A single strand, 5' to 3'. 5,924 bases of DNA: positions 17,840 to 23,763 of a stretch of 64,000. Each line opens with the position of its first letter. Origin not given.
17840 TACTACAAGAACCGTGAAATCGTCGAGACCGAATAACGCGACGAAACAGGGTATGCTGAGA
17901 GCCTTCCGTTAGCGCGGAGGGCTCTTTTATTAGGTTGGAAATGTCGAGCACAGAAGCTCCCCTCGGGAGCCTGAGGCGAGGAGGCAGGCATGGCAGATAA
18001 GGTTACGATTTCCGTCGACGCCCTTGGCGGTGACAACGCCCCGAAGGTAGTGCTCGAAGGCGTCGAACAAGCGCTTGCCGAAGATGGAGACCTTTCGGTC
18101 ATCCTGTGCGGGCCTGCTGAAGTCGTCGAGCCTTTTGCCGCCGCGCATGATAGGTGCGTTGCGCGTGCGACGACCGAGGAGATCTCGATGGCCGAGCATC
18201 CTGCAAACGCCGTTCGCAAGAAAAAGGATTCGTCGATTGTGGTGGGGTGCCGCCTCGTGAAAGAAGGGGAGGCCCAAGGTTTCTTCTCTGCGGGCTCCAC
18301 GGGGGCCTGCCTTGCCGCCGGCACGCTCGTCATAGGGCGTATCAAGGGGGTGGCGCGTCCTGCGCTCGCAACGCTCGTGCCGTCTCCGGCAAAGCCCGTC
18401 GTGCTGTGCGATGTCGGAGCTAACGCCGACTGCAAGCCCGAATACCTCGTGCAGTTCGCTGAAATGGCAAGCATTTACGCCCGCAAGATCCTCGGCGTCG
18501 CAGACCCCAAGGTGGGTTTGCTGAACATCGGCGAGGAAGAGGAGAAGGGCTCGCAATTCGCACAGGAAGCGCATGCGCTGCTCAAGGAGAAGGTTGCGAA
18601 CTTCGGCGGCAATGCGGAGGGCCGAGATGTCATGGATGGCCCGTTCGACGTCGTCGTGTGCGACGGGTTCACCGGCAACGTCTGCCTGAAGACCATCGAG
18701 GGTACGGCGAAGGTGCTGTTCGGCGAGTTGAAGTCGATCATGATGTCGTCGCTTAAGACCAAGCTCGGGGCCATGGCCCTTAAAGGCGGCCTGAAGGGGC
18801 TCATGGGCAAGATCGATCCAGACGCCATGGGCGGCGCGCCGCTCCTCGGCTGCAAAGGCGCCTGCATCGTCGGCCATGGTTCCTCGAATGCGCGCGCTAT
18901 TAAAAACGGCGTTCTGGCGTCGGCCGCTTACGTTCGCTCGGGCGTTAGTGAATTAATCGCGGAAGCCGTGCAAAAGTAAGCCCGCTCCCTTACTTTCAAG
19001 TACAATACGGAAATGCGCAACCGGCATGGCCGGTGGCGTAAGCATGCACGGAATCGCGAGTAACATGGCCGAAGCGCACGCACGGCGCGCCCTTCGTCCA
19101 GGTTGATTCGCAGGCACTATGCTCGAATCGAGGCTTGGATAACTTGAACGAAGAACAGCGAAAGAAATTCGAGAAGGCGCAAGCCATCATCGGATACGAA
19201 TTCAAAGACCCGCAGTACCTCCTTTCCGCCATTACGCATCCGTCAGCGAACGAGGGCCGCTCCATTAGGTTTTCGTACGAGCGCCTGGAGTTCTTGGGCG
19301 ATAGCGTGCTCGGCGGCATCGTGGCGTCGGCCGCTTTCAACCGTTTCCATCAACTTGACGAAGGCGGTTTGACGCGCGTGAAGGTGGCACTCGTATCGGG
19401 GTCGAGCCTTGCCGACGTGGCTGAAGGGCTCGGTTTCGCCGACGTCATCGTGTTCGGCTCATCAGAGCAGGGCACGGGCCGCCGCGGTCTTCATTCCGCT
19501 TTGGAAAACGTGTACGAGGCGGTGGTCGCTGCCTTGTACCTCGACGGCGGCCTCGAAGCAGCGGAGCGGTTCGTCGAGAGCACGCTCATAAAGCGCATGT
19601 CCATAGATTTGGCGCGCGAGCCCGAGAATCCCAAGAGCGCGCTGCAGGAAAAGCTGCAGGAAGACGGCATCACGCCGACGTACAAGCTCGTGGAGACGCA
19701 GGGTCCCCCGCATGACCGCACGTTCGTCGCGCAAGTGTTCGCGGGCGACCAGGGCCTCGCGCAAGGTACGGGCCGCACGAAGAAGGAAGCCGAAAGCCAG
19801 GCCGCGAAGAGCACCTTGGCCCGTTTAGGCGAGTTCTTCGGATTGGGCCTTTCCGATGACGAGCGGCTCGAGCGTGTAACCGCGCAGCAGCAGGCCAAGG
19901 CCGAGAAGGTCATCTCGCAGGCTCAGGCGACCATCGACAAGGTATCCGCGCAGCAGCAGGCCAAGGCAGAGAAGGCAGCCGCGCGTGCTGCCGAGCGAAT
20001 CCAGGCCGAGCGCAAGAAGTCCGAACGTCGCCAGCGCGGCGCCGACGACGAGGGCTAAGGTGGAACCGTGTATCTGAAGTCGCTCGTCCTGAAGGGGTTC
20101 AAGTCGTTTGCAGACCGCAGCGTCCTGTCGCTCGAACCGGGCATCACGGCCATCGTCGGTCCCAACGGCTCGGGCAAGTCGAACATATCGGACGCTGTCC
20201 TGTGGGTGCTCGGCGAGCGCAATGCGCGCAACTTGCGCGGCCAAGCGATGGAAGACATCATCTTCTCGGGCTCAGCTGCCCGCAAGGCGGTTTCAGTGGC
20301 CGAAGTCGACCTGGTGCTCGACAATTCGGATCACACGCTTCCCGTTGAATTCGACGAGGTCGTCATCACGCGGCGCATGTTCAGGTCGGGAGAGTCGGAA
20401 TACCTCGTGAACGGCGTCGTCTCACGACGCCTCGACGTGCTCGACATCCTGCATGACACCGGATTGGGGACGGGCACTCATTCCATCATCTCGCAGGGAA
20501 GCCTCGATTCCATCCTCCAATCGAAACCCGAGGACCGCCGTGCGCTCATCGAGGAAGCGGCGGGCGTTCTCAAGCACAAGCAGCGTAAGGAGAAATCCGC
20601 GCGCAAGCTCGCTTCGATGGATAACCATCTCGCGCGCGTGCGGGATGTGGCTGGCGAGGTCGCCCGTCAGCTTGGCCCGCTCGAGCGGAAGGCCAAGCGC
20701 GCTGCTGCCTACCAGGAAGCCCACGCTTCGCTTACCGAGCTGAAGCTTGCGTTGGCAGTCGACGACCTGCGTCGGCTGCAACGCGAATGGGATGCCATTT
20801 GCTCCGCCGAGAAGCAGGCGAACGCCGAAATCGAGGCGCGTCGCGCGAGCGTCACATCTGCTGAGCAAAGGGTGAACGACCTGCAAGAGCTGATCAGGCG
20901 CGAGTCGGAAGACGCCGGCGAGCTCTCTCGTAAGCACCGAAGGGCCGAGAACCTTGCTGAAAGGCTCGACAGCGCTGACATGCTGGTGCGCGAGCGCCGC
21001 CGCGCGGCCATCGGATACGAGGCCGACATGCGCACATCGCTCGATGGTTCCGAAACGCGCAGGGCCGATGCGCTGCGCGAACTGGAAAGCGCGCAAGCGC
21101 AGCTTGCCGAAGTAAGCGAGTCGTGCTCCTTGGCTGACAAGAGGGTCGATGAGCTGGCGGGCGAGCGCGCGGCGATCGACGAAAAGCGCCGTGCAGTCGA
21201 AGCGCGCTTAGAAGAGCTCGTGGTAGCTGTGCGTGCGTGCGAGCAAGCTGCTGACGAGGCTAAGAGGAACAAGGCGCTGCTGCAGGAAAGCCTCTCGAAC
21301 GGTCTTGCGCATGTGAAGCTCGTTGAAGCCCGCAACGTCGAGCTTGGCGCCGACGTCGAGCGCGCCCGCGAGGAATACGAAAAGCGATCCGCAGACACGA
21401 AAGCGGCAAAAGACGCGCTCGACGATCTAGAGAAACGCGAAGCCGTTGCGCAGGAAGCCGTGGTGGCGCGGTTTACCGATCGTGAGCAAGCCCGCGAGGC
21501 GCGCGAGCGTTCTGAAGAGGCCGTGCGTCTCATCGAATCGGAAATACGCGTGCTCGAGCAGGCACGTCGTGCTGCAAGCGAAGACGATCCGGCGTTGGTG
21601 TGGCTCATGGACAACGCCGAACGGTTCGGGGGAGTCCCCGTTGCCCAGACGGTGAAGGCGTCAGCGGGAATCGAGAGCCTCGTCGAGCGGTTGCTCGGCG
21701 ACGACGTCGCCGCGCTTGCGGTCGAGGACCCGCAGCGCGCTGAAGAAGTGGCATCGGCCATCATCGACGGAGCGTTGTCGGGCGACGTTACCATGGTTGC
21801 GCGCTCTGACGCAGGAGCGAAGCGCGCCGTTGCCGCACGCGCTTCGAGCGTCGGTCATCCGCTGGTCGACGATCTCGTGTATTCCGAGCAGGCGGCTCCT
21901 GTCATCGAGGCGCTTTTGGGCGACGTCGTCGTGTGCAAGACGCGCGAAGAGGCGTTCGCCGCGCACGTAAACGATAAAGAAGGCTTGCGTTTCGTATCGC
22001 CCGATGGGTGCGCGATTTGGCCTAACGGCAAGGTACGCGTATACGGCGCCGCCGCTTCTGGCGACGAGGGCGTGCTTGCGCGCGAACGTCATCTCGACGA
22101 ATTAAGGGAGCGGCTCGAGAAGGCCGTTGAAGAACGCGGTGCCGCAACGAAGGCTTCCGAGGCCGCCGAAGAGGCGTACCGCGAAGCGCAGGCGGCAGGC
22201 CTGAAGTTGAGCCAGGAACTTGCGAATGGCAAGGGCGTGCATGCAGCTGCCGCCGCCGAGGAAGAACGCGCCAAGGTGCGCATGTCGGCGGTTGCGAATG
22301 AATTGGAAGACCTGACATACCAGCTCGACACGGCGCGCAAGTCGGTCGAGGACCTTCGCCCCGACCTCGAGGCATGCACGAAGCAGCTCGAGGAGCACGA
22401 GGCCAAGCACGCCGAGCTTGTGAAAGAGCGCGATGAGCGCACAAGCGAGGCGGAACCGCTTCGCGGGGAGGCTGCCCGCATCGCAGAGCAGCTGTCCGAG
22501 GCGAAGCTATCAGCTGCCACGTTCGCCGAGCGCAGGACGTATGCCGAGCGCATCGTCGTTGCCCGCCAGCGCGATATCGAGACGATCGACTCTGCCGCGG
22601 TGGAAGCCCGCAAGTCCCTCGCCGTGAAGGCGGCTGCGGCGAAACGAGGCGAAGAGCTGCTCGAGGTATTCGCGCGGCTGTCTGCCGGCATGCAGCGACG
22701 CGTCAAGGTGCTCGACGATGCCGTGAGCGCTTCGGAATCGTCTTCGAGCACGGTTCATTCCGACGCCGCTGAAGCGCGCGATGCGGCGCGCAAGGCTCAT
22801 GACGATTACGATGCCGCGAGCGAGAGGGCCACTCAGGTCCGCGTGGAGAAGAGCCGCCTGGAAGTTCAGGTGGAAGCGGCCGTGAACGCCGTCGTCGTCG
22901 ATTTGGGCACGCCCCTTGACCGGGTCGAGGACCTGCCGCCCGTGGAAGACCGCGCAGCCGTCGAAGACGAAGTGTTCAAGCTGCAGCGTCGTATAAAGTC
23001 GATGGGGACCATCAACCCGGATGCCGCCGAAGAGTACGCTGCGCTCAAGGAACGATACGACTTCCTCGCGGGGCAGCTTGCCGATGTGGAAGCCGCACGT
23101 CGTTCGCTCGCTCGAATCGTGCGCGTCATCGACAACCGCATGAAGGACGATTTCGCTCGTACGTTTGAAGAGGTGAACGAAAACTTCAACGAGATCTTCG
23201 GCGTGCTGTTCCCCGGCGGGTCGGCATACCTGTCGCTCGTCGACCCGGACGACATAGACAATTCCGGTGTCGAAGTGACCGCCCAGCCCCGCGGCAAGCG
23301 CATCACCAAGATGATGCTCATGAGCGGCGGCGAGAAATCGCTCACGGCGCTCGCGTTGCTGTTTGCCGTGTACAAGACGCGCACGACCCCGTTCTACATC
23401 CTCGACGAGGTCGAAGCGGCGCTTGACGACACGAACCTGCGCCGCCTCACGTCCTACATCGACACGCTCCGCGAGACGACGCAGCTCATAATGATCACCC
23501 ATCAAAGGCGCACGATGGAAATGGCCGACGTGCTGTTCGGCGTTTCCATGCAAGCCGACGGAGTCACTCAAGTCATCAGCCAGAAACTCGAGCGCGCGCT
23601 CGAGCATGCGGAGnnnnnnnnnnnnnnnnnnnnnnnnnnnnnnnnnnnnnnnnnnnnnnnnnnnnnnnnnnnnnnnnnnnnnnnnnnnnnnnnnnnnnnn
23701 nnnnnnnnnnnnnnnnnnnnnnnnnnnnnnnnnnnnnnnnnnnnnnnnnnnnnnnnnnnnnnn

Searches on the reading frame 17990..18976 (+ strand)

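Call 9: search_protein_families(library=pfam, proteins=[window:17990-18976:+])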
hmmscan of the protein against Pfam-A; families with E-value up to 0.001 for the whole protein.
window:17990-18976:+ (329 aa): 2 families
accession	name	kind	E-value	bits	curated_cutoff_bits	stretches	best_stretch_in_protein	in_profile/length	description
PF02504.20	FA_synthesis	-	8e-99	331.2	29.1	1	5-321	1-323/324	Fatty acid synthesis protein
PF01515.24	PTA_PTB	-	2.7e-05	24.2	24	1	35-201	58-227/319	Phosphate acetyl/butaryl transferase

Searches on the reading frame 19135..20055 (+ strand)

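Call 9: search_protein_families(library=pfam, proteins=[window:19135-20055:+])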
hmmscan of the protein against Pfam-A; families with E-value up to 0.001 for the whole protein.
window:19135-20055:+ (307 aa): 3 families
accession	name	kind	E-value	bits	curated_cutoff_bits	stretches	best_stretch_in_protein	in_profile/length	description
PF14622.11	Ribonucleas_3_3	-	2.2e-27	96.2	35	1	25-154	1-127/128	Ribonuclease-III-like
PF00035.32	dsrm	-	2.6e-17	63.6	23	1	166-231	1-66/66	Double-stranded RNA binding motif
PF00636.31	Ribonuclease_3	-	5.8e-16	59.6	27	1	49-139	1-102/102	Ribonuclease III domain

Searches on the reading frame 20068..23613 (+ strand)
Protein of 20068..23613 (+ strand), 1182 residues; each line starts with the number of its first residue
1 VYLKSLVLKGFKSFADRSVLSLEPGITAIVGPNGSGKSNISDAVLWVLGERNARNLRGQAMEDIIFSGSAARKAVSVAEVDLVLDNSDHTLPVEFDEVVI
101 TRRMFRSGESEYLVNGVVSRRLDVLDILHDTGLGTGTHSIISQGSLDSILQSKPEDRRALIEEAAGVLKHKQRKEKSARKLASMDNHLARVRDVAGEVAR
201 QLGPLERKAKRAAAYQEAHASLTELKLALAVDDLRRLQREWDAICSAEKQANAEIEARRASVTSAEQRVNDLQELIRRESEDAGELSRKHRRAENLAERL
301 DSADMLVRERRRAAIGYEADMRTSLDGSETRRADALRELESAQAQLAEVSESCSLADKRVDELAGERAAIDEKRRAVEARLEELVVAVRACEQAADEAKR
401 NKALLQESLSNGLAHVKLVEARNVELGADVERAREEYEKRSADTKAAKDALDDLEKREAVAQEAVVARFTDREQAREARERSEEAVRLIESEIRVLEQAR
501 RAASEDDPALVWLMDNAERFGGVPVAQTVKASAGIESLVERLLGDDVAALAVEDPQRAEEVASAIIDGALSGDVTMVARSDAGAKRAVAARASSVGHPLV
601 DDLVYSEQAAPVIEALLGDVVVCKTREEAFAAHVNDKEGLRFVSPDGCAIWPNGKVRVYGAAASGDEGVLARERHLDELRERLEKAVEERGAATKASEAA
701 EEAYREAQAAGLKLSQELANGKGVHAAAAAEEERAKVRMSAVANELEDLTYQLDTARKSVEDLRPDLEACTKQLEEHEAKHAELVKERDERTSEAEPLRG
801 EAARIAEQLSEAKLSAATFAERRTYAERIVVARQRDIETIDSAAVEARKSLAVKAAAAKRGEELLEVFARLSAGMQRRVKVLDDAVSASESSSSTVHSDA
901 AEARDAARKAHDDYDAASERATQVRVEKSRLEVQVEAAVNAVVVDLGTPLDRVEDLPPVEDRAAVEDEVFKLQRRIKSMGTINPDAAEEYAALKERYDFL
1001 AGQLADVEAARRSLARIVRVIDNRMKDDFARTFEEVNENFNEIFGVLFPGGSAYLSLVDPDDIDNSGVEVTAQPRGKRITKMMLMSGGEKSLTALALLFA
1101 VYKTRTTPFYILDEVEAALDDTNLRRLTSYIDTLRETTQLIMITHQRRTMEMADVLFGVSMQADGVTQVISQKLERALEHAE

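Call 9: search_protein_families(library=pfam, proteins=[window:20068-23613:+])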
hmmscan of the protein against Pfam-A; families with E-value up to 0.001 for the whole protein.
window:20068-23613:+ (1182 aa): 7 families
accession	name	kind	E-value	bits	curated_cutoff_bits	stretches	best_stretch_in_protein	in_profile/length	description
PF02463.25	SMC_N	-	4.7e-70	235.9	40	1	2-1167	1-219/220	RecF/RecN/SMC N terminal domain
PF13304.12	AAA_21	-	6.3e-14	53.2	27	2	26-98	1-63/304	AAA domain, putative AbiEii toxin, Type IV TA system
PF13476.12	AAA_23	-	2.6e-13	51.5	27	1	5-268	1-199/201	AAA domain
PF13175.12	AAA_15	-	4.7e-08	33.5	32.1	1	1-65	1-55/374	AAA ATPase domain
PF06470.18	SMC_hinge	-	1.8e-07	32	22.5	1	524-629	7-112/116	SMC proteins Flexible Hinge Domain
PF13555.12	AAA_29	-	4.4e-05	23.6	27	1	12-49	10-47/61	P-loop containing region of AAA domain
PF00005.33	ABC_tran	-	5.5e-05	24.2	25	0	26-63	13-51/137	ABC transporter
